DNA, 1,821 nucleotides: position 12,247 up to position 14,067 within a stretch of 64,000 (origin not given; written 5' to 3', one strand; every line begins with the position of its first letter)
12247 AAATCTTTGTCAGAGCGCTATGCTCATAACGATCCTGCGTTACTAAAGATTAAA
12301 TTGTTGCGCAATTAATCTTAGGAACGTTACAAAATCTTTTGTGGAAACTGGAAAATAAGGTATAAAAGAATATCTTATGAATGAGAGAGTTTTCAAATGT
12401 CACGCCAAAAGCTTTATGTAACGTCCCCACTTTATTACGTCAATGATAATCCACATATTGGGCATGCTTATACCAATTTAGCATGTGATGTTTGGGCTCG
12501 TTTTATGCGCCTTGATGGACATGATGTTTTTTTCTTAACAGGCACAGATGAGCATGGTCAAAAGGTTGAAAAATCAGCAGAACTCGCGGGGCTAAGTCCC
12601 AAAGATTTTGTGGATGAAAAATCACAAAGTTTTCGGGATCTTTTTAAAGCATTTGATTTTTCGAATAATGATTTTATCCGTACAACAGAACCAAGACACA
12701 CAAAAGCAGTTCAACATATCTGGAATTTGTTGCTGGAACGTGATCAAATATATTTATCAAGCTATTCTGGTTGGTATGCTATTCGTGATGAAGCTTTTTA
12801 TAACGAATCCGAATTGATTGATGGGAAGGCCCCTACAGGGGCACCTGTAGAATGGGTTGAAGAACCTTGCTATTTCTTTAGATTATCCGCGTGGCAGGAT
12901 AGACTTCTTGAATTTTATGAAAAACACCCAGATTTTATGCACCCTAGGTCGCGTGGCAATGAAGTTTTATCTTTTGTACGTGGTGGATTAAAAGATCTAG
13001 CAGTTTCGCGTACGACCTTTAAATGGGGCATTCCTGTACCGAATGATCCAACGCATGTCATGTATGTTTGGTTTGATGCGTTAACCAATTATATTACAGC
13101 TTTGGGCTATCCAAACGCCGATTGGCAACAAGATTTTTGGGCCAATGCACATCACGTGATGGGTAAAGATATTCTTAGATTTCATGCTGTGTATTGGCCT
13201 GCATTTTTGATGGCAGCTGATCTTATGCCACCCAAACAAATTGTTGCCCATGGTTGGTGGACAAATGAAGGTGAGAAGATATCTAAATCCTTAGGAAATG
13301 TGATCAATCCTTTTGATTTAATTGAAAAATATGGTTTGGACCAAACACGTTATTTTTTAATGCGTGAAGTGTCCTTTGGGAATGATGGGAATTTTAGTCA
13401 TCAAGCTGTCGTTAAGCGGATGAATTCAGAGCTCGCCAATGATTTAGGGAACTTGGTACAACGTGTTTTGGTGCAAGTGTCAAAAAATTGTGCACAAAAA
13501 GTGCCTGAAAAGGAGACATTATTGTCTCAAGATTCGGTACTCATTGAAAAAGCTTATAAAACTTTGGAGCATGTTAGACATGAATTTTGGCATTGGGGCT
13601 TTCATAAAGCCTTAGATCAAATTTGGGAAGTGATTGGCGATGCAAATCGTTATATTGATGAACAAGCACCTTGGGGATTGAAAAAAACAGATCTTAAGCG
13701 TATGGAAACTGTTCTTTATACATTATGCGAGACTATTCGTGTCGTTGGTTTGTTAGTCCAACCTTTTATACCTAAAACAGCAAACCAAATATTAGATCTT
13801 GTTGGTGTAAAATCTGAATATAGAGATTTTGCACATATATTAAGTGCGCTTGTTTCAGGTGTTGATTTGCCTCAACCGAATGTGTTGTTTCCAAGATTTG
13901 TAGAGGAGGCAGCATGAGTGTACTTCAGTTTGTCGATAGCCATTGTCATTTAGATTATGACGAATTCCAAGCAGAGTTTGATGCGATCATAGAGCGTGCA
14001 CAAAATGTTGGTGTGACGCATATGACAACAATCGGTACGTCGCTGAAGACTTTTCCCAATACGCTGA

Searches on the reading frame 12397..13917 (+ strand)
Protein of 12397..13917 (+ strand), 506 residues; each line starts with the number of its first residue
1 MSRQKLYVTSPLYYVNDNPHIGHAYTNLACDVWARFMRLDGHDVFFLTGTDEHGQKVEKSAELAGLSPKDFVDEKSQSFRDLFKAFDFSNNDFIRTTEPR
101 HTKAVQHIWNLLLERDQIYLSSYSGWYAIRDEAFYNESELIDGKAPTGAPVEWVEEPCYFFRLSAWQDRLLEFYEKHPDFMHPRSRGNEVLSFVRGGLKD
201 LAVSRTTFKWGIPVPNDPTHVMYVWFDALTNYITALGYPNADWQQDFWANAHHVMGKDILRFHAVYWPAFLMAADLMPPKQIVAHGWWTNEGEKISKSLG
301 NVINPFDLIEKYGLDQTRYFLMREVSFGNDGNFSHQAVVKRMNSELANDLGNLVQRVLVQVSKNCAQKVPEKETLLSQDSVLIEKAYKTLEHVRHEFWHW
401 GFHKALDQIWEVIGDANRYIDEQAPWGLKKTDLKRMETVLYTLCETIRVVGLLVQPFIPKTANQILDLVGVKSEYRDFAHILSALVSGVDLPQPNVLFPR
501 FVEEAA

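Call 54: search_protein_families(library=pfam, proteins=[window:12397-13917:+], max_evalue=0.00001)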
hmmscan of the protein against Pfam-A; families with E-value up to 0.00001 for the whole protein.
window:12397-13917:+ (506 aa): 4 families
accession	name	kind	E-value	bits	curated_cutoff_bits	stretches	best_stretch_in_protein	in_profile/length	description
PF09334.17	tRNA-synt_1g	-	2e-112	376.2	20.1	2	152-358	177-391/391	tRNA synthetases class I (M)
PF00133.28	tRNA-synt_1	-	1.9e-26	93.2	22.7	2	219-333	296-413/414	tRNA synthetases class I (I, L, M and V)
PF19303.5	Anticodon_3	-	5.3e-14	52.8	23.5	1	369-504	1-138/152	Anticodon binding domain of methionyl tRNA ligase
PF01406.26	tRNA-synt_1e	-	2.1e-13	50.7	27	1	6-121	12-124/301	tRNA synthetases class I (C) catalytic domain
